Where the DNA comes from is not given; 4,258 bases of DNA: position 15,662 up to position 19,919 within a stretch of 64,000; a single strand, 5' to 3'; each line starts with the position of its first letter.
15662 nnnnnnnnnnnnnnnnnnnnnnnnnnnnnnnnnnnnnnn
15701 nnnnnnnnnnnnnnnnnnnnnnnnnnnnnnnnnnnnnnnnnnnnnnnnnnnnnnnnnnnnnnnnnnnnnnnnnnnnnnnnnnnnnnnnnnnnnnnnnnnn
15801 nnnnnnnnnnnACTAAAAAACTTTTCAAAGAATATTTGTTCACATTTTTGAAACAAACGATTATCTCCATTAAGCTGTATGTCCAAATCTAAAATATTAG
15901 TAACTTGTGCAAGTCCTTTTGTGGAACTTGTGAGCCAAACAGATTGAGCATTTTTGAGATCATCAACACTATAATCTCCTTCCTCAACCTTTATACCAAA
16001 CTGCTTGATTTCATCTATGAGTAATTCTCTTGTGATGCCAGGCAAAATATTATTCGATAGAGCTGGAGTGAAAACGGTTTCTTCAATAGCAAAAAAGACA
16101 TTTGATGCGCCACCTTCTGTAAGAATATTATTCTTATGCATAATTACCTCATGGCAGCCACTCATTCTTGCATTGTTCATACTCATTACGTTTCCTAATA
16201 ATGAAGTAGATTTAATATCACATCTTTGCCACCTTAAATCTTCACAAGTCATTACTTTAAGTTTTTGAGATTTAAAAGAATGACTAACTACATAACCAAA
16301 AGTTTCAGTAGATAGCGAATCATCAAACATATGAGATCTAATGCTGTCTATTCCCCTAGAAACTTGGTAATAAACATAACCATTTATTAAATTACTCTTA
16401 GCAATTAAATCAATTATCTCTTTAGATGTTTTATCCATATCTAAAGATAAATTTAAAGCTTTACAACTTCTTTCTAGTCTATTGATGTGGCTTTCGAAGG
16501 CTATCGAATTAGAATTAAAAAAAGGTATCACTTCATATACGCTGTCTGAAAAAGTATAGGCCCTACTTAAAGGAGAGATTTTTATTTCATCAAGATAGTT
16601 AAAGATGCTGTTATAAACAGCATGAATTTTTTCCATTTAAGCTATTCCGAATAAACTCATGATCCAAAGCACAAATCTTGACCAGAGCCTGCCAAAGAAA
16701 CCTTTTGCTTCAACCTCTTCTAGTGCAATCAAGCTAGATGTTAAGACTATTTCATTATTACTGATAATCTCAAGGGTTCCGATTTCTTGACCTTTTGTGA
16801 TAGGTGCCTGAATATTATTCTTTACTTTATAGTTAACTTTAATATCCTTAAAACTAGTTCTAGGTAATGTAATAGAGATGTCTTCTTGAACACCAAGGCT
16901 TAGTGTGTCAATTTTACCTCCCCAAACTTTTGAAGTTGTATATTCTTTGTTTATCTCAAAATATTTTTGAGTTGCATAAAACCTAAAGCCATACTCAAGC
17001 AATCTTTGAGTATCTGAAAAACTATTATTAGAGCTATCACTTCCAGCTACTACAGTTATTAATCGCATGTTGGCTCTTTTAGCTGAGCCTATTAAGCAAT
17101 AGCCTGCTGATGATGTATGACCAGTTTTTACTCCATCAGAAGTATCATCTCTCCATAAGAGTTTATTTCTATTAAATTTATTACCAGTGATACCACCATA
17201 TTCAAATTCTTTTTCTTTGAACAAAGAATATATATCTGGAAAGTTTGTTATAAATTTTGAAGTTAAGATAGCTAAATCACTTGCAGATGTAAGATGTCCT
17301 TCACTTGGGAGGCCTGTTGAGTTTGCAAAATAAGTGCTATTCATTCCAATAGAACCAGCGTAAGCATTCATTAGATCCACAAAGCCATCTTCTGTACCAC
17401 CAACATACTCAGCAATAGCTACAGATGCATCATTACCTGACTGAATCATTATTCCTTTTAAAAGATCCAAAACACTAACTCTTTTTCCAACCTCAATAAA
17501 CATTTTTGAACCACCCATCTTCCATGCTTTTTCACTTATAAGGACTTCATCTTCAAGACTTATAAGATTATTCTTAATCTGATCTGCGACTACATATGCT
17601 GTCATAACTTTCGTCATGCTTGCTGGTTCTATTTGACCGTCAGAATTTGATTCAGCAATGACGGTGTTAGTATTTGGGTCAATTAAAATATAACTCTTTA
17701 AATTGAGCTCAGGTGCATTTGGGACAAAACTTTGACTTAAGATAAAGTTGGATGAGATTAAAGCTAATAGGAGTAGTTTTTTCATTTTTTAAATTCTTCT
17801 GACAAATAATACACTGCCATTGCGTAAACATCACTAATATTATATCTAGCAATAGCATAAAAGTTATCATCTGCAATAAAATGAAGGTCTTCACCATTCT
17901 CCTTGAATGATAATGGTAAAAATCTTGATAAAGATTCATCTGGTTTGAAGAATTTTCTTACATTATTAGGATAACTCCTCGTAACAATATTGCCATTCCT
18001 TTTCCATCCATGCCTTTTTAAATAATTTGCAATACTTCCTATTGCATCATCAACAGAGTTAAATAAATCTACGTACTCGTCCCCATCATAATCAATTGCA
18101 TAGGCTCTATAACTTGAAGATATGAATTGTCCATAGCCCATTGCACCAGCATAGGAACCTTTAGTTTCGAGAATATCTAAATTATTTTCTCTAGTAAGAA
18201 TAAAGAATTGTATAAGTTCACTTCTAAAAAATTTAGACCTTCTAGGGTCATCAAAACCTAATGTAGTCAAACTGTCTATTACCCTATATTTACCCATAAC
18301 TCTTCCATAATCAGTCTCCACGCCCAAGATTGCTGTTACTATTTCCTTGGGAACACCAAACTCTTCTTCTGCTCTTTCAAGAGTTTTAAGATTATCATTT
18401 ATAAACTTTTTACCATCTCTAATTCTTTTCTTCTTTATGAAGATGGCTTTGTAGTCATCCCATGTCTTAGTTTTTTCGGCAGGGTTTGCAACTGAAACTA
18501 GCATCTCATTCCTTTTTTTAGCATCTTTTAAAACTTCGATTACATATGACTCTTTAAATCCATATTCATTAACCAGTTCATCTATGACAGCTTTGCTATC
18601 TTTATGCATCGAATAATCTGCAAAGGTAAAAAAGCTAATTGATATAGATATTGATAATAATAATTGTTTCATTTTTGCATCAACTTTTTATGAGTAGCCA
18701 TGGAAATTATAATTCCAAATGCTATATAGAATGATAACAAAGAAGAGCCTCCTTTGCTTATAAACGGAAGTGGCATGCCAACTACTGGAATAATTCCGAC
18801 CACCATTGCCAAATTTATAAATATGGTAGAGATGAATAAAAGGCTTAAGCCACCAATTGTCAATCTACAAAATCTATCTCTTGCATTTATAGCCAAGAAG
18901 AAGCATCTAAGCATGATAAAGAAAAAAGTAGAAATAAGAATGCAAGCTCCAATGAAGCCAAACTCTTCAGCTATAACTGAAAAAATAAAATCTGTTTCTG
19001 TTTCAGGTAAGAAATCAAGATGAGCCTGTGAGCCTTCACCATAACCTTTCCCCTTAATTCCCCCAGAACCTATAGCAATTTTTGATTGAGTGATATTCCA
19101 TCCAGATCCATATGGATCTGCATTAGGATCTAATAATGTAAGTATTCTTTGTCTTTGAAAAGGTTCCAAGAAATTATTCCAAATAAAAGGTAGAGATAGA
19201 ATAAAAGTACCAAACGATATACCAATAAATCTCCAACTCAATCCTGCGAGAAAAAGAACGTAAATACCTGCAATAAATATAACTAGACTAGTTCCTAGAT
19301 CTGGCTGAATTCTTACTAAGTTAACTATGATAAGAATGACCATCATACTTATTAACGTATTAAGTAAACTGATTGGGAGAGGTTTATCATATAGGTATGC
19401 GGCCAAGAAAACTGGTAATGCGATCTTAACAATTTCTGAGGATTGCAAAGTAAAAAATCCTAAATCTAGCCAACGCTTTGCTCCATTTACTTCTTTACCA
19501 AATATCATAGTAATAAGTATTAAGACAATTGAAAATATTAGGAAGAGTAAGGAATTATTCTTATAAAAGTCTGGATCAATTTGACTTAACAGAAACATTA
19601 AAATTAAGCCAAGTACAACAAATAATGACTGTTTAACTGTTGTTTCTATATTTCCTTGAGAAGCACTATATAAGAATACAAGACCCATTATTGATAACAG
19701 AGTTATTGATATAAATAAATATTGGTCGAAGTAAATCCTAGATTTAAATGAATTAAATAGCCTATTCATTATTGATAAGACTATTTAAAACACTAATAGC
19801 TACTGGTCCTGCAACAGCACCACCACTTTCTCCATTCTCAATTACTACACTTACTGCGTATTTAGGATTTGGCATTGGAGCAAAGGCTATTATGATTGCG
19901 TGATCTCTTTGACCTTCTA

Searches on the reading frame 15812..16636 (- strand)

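Call 21: search_protein_families(library=pfam, proteins=[window:15812-16636:-], max_evalue=0.00001)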
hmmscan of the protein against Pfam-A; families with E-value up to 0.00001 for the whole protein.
window:15812-16636:- (275 aa): 1 family
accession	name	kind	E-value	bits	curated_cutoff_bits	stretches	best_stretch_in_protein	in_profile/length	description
PF01063.24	Aminotran_4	-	3e-48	165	28.5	1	33-248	2-223/223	Amino-transferase class IV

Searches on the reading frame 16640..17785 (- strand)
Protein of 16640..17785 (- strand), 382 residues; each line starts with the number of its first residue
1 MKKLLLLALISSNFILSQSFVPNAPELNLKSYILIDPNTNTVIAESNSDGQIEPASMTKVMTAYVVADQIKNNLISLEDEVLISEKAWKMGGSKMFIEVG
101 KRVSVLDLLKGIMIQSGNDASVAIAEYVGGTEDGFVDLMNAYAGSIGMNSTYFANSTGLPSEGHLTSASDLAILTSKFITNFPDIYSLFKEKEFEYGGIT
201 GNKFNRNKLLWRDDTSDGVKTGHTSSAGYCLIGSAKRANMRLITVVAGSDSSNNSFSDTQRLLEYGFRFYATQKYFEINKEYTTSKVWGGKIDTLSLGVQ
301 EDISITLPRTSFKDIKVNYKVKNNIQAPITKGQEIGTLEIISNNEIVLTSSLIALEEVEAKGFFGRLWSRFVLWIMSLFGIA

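Call 21: search_protein_families(library=pfam, proteins=[window:16640-17785:-], max_evalue=0.00001)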
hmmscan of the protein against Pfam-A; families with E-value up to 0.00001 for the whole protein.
window:16640-17785:- (382 aa): 3 families
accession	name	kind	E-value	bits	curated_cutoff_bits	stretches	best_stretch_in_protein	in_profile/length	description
PF00768.25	Peptidase_S11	-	1.3e-75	254.4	27.6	1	21-250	4-238/239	D-alanyl-D-alanine carboxypeptidase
PF07943.18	PBP5_C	-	1.4e-22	80.1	21.2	1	270-359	1-90/91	Penicillin-binding protein 5, C-terminal domain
PF13354.11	Beta-lactamase2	-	9.4e-13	48.4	22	1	36-174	6-142/214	Beta-lactamase enzyme family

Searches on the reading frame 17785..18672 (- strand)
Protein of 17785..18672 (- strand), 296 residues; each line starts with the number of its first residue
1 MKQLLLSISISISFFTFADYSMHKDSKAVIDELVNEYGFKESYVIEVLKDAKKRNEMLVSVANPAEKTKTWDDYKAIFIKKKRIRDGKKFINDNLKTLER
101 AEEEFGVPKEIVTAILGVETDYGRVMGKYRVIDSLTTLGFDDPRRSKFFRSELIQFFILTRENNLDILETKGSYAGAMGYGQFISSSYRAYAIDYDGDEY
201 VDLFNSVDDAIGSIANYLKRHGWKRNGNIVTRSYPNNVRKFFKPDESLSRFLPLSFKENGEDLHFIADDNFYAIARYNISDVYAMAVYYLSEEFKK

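Call 21: search_protein_families(library=pfam, proteins=[window:17785-18672:-], max_evalue=0.00001)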
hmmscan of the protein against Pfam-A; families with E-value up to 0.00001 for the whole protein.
window:17785-18672:- (296 aa): 1 family
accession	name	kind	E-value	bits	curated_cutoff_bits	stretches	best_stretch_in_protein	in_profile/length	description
PF13406.11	SLT_2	-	1e-85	287.9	24.3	1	27-292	7-292/292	Transglycosylase SLT domain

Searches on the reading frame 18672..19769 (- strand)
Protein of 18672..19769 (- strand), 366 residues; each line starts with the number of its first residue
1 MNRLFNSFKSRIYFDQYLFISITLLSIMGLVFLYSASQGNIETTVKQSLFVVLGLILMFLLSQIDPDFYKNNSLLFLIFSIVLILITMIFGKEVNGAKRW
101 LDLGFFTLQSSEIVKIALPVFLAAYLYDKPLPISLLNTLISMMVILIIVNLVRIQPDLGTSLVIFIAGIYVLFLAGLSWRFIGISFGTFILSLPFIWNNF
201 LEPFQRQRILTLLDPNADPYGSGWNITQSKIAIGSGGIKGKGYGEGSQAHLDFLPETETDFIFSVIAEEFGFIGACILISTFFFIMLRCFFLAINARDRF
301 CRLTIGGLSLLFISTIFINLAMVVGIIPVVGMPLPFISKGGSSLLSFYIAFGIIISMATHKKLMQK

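Call 22: search_protein_families(library=pfam, proteins=[window:18672-19769:-], max_evalue=0.00001)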
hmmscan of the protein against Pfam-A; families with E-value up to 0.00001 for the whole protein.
window:18672-19769:- (366 aa): 1 family
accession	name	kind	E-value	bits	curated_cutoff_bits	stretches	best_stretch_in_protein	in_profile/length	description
PF01098.24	FTSW_RODA_SPOVE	-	2.9e-102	342.8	26.4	1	17-362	3-355/356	Cell cycle protein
